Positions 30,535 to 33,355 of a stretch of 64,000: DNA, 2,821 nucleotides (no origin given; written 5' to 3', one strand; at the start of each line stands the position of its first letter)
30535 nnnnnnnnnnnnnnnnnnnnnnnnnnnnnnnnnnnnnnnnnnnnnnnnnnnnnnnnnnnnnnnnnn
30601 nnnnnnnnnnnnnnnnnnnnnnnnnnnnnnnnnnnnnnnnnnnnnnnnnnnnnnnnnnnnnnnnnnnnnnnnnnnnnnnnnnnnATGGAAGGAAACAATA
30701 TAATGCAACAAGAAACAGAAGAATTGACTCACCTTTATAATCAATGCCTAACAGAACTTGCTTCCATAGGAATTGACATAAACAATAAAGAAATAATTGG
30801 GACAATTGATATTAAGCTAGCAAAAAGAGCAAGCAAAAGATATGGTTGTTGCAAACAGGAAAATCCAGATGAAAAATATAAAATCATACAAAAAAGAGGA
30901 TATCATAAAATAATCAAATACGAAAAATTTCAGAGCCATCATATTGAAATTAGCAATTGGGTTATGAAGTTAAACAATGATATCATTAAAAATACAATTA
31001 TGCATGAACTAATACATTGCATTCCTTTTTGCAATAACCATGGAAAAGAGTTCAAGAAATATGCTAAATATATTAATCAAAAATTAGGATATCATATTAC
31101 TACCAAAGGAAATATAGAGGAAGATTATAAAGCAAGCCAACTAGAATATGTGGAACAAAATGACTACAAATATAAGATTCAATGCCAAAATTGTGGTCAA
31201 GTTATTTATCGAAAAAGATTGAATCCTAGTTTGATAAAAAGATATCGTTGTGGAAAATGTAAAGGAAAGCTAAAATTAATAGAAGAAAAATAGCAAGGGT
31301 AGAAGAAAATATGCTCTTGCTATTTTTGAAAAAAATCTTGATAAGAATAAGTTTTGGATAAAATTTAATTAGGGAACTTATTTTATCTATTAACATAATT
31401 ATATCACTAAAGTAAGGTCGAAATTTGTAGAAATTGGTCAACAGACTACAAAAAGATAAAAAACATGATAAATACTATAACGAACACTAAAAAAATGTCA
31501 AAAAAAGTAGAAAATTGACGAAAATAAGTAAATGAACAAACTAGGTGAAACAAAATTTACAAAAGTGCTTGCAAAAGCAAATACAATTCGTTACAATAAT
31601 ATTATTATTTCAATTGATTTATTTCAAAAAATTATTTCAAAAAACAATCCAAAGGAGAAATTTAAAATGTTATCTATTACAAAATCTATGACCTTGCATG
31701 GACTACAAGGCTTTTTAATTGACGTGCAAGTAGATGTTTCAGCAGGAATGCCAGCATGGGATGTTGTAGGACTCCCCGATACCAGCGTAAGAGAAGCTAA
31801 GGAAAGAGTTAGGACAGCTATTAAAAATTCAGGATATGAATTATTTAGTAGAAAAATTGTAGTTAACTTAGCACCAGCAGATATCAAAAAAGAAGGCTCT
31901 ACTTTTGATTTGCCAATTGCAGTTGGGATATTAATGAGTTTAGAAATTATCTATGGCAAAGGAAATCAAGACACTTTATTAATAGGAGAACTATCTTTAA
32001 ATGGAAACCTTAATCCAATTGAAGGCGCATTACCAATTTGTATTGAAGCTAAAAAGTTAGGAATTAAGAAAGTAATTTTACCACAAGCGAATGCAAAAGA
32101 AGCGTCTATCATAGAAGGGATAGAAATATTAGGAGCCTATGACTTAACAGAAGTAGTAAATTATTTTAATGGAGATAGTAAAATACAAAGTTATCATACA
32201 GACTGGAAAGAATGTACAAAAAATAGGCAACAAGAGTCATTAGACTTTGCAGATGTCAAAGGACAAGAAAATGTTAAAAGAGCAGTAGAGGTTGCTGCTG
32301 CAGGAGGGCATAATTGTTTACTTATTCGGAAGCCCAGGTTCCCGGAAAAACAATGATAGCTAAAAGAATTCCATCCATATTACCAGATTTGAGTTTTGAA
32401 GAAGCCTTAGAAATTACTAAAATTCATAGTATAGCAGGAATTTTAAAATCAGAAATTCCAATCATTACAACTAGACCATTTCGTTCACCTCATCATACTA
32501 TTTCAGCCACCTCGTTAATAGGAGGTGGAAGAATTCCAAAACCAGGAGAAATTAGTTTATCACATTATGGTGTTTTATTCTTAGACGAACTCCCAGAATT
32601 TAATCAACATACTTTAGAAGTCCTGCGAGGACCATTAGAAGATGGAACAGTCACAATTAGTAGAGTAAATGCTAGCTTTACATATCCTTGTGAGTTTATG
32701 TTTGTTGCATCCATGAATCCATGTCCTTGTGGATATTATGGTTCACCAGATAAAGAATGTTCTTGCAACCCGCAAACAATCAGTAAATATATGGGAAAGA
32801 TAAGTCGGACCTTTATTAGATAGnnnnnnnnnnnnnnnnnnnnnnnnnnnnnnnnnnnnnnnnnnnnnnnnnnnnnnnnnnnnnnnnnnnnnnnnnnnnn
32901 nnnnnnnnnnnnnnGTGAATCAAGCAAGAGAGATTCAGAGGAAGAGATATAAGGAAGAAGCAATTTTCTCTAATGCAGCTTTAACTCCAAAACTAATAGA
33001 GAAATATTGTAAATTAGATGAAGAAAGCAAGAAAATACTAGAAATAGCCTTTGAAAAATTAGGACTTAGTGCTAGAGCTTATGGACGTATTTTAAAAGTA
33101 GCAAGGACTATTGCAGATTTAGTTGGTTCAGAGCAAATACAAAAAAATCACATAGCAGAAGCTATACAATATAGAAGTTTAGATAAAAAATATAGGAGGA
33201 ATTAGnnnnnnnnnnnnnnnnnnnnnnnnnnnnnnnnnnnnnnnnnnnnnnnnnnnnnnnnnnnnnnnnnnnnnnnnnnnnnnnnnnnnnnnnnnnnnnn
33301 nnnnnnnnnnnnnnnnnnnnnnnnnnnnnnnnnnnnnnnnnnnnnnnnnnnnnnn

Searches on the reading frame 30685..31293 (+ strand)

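Call 14: search_protein_families(library=pfam, proteins=[window:30685-31293:+], max_evalue=0.001)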
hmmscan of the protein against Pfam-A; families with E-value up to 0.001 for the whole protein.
window:30685-31293:+ (202 aa): 1 family
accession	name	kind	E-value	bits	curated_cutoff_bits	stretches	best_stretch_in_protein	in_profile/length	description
PF10263.15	SprT-like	-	4.2e-10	39.9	25.6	1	37-141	17-107/108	SprT-like family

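Call 43: search_protein_families(library=padloc, proteins=[window:30685-31293:+], max_evalue=0.001)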
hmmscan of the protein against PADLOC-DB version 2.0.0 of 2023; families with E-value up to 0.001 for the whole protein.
window:30685-31293:+ (202 aa): 0 families

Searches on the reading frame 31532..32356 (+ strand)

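Call 14: search_protein_families(library=pfam, proteins=[window:31532-32356:+], max_evalue=0.001)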
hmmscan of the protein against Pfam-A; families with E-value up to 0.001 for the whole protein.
window:31532-32356:+ (274 aa): 3 families
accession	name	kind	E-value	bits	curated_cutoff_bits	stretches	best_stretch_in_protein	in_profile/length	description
PF13541.12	ChlI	-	1.2e-46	157.9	27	1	65-187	1-121/121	Subunit ChlI of Mg-chelatase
PF05362.19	Lon_C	-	7.6e-07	29.3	21.1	1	86-191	70-176/205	Lon protease (S16) C-terminal proteolytic domain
PF01078.27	Mg_chelatase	-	8.5e-07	29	20.3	1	238-267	1-30/207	Magnesium chelatase, subunit ChlI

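Call 83: search_protein_families(library=ncbifam, proteins=[window:31532-32356:+], max_evalue=0.00001)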
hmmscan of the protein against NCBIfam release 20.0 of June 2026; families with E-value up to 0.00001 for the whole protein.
window:31532-32356:+ (274 aa): 7 families
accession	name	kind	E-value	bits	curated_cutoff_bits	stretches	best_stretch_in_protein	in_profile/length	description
TIGR00368.1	TIGR00368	hypoth_equivalog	4.9e-68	229.9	362.4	1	53-268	4-220/499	YifB family Mg chelatase-like AAA ATPase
NF007365.0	PRK09862.1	equivalog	6.9e-48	163.5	530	1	47-268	3-219/506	YifB family Mg chelatase-like AAA ATPase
TIGR02902.1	spore_lonB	equivalog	4.7e-09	35.4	723.3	1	86-211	405-529/531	ATP-dependent protease LonB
TIGR00416.1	sms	equivalog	1.6e-08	33.8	403.05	1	98-208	347-453/454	DNA repair protein RadA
TIGR00764.1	lon_rel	equivalog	2.9e-07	29.5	516.6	1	89-211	466-591/608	ATP-dependent protease LonB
TIGR02903.1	spore_lon_C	equivalog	1.7e-06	26.9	678.8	1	134-210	535-612/615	Lon family ATP-dependent protease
TIGR00763.1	lon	equivalog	9.5e-06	24.3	608.05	0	143-207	720-789/795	endopeptidase La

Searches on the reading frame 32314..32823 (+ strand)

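Call 83: search_protein_families(library=ncbifam, proteins=[window:32314-32823:+], max_evalue=0.00001)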
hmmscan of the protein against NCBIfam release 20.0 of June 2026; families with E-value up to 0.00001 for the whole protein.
window:32314-32823:+ (169 aa): 4 families
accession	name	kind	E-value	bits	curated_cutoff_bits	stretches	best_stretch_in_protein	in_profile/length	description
TIGR00368.1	TIGR00368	hypoth_equivalog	4.8e-66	223.4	362.4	1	11-168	223-379/499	YifB family Mg chelatase-like AAA ATPase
NF007365.0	PRK09862.1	equivalog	2.3e-48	165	530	1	11-168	222-376/506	YifB family Mg chelatase-like AAA ATPase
TIGR02442.1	Cob-chelat-sub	hypoth_equivalog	3.7e-06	25.7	779.45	1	67-136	110-179/641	putative cobaltochelatase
TIGR02031.1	BchD-ChlD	equivalog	8.2e-06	24.8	499.55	1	66-136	73-143/608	magnesium chelatase ATPase subunit D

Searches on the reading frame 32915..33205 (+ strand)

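Call 83: search_protein_families(library=ncbifam, proteins=[window:32915-33205:+], max_evalue=0.00001)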
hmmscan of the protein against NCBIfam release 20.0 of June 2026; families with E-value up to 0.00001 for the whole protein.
window:32915-33205:+ (96 aa): 2 families
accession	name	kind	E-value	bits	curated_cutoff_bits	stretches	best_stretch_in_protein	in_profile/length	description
TIGR00368.1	TIGR00368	hypoth_equivalog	1.1e-26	93.5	362.4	1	3-87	414-499/499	YifB family Mg chelatase-like AAA ATPase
NF007365.0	PRK09862.1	equivalog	7.2e-19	67.7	530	1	5-91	414-496/506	YifB family Mg chelatase-like AAA ATPase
